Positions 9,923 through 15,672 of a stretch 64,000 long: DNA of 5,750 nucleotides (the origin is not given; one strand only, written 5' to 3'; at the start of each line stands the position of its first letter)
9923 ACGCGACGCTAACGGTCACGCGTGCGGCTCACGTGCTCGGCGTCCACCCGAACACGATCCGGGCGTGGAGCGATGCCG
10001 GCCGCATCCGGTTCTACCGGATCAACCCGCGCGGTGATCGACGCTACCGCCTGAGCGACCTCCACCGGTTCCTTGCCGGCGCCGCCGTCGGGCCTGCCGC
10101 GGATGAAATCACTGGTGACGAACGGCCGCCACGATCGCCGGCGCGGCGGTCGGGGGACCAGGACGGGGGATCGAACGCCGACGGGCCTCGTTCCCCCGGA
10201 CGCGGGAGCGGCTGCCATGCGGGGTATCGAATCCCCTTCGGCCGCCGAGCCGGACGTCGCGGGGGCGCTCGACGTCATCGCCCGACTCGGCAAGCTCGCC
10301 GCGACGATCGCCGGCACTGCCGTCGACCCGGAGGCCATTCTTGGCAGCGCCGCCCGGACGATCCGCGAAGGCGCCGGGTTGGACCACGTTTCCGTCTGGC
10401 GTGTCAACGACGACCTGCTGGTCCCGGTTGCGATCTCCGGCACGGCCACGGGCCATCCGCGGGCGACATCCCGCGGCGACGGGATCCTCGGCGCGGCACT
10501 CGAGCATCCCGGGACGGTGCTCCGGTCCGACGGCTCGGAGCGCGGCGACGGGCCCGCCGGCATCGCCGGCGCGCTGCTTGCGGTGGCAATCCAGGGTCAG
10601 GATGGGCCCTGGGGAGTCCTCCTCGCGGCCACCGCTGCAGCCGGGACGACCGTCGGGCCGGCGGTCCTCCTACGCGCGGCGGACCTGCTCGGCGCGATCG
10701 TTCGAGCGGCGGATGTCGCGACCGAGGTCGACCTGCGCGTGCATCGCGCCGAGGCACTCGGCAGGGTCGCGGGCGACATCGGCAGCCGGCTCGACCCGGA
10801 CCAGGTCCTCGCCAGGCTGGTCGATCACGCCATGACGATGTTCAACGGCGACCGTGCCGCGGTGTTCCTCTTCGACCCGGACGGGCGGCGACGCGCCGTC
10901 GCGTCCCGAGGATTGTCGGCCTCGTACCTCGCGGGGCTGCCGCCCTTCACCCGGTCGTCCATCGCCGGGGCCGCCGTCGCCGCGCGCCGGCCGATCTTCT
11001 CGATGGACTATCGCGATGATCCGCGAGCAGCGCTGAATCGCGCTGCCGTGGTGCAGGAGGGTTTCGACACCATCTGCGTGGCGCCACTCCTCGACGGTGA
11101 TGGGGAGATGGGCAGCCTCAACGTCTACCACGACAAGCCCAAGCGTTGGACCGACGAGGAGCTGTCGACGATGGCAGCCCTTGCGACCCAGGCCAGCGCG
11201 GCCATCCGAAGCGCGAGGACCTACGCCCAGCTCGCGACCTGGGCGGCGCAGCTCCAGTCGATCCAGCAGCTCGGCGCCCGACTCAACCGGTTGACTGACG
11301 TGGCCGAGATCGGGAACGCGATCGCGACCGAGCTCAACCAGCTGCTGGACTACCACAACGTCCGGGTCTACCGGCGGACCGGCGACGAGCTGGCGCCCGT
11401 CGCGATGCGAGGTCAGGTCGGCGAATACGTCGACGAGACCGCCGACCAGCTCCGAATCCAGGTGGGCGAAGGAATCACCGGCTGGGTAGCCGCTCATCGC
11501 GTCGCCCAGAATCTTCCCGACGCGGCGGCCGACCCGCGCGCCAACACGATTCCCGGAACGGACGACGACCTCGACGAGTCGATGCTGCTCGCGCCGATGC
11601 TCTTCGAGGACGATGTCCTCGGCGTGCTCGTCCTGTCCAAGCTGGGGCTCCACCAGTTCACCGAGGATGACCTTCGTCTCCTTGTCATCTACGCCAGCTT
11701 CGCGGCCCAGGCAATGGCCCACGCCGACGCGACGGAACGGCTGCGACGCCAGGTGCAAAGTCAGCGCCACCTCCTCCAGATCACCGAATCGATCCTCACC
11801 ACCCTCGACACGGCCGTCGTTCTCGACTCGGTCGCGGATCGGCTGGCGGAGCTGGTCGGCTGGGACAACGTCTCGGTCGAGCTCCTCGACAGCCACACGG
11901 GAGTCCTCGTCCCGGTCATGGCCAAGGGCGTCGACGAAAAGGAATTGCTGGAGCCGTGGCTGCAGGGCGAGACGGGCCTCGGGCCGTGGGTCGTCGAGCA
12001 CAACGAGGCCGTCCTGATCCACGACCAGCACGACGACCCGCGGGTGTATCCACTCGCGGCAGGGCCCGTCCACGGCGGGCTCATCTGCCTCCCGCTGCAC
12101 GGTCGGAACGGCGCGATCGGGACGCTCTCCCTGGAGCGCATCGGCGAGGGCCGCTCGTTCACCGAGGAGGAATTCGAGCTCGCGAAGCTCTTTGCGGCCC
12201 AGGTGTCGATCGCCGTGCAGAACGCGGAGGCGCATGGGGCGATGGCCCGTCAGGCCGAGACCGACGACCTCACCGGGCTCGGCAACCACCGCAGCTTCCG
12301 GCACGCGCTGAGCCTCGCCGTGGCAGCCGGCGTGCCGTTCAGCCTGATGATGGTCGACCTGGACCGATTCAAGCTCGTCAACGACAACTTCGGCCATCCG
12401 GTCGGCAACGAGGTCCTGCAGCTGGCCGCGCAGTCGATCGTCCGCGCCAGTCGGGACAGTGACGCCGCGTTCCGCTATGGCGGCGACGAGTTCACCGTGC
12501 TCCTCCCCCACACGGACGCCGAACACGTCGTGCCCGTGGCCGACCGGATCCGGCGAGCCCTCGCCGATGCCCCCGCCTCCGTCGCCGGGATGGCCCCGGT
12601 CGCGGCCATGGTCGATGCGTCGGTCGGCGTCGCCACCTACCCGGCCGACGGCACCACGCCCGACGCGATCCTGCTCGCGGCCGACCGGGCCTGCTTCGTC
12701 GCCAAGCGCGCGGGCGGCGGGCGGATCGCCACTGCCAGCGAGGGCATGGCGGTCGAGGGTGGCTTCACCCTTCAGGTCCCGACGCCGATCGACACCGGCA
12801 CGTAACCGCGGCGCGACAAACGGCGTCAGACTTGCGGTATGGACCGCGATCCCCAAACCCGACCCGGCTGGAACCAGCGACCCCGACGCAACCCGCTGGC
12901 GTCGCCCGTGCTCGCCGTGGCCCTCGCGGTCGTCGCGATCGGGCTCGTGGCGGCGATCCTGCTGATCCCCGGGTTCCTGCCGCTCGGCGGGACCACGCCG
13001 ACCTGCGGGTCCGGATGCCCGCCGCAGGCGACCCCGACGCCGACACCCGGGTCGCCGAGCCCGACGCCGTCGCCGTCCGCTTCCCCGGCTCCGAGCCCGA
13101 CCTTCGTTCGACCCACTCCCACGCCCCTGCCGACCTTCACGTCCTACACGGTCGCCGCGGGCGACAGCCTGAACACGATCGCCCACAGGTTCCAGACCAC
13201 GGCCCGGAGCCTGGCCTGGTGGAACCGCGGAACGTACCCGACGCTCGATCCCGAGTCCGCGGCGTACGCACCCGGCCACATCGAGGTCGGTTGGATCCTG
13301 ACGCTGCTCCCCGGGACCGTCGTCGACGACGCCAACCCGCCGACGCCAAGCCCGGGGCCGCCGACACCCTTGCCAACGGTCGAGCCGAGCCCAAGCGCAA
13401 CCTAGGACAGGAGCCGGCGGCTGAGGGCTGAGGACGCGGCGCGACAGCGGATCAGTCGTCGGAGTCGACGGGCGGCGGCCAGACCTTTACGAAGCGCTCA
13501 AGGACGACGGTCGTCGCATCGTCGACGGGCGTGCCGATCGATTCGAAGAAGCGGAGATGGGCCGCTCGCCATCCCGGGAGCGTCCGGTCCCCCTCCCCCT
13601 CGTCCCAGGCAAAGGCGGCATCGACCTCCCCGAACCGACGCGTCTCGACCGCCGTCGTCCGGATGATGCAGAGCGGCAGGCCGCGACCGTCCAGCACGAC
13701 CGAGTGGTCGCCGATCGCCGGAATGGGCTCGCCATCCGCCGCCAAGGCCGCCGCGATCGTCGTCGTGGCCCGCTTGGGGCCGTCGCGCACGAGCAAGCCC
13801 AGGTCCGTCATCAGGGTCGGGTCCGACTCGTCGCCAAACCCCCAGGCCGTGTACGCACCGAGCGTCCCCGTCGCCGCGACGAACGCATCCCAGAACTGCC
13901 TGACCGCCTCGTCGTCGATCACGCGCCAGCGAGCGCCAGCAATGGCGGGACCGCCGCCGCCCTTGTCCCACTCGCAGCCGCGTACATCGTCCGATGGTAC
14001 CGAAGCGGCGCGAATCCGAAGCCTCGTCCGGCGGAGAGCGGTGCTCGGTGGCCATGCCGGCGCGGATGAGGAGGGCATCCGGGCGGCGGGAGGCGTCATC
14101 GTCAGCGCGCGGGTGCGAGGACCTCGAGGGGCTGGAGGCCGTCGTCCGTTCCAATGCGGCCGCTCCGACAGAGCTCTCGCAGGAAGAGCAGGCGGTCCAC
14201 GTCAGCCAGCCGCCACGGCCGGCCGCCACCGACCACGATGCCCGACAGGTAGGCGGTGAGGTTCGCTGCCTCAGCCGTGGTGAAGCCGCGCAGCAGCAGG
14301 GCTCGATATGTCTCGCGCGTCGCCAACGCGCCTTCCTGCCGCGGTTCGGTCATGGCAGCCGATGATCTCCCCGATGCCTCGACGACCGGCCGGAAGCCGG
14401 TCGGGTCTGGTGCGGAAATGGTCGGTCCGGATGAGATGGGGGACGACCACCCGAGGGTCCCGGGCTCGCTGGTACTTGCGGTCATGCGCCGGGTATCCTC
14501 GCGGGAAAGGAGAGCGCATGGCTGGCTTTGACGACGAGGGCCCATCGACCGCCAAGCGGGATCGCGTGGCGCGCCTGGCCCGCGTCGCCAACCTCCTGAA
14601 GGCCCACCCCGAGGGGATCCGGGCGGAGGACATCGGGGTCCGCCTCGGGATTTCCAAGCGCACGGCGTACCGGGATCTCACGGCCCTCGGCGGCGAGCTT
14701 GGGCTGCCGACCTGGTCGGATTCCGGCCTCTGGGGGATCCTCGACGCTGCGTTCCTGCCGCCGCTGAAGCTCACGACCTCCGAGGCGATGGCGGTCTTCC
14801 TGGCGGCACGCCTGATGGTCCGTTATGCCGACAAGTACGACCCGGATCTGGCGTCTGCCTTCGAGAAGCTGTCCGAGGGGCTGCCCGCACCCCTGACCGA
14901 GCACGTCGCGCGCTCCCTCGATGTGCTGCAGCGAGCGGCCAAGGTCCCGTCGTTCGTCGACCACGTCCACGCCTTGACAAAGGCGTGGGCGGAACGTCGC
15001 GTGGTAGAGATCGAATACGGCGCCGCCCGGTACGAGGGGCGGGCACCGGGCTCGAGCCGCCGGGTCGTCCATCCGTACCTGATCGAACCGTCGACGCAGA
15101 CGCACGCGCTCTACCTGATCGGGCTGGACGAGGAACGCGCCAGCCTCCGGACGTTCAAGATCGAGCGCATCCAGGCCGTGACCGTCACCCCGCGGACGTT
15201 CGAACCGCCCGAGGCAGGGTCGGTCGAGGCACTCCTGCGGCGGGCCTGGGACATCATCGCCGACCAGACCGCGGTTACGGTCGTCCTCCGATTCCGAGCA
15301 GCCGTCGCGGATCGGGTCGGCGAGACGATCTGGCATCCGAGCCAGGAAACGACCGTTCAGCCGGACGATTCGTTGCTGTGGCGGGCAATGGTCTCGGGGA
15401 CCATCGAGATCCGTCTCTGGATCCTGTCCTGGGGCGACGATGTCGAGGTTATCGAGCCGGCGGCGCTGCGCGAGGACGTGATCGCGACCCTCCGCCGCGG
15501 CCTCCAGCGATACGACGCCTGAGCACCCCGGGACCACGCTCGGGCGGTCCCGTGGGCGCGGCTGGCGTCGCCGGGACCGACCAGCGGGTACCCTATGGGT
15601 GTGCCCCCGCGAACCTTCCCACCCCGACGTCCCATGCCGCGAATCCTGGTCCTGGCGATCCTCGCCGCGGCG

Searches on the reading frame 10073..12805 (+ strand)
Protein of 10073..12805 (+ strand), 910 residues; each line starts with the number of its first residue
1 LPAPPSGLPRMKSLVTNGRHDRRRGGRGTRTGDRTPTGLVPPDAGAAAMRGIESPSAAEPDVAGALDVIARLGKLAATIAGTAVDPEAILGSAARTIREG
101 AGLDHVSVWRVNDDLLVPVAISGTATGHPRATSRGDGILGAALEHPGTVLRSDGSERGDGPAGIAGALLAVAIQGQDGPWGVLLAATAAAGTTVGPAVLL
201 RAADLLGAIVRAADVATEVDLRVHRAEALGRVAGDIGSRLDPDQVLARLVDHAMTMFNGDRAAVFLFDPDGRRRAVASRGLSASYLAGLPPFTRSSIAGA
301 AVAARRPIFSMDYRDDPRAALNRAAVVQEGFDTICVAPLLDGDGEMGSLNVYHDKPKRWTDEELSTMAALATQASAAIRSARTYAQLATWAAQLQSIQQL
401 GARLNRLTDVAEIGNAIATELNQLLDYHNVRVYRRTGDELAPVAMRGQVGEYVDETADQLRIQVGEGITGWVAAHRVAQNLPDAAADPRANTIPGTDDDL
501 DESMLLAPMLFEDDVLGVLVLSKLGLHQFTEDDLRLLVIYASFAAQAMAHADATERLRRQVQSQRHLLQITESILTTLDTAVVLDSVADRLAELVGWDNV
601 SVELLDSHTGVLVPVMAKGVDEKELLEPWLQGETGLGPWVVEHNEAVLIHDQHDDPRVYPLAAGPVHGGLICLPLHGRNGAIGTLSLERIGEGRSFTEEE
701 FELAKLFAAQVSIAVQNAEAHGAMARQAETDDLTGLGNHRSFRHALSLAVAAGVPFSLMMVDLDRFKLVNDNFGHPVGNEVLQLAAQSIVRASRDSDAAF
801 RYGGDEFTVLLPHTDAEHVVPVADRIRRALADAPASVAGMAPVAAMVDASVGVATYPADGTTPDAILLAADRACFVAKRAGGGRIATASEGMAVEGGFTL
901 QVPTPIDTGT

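Call 41: search_protein_families(library=pfam, proteins=[window:10073-12805:+], max_evalue=0.00001)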
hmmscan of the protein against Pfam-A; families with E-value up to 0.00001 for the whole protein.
window:10073-12805:+ (910 aa): 4 families
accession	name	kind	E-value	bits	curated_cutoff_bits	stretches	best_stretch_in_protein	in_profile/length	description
PF01590.32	GAF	-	4.3e-51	173.4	22.4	3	241-378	1-133/133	GAF domain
PF13185.12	GAF_2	-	5.8e-43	146.8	28.6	3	240-378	2-135/136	GAF domain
PF00990.26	GGDEF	-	1.3e-37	129.5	23.8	1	728-882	1-159/161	Diguanylate cyclase, GGDEF domain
PF13492.12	GAF_3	-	4.5e-31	108.4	27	3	241-379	1-128/129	GAF domain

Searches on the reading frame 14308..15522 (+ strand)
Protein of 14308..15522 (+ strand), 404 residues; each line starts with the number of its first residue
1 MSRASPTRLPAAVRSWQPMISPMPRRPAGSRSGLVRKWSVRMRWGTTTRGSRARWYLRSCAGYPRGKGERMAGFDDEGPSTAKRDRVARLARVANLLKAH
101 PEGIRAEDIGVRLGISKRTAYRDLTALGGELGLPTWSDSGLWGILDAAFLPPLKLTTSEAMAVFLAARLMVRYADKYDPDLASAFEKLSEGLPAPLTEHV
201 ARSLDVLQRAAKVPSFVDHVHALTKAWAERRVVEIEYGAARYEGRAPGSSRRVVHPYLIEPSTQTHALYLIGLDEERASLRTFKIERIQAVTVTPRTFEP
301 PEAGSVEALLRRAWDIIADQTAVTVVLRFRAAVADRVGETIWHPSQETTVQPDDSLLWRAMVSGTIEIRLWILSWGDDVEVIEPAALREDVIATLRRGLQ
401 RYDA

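Call 41: search_protein_families(library=pfam, proteins=[window:14308-15522:+], max_evalue=0.00001)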
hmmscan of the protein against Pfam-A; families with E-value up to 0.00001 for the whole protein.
window:14308-15522:+ (404 aa): 2 families
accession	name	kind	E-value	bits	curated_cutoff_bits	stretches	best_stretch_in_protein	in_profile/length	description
PF25583.1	WCX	-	1.1e-17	64.5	23.9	1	322-397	2-74/76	WCX domain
PF13280.12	WYL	-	1.6e-11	44.5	21.8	1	219-293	2-70/70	WYL domain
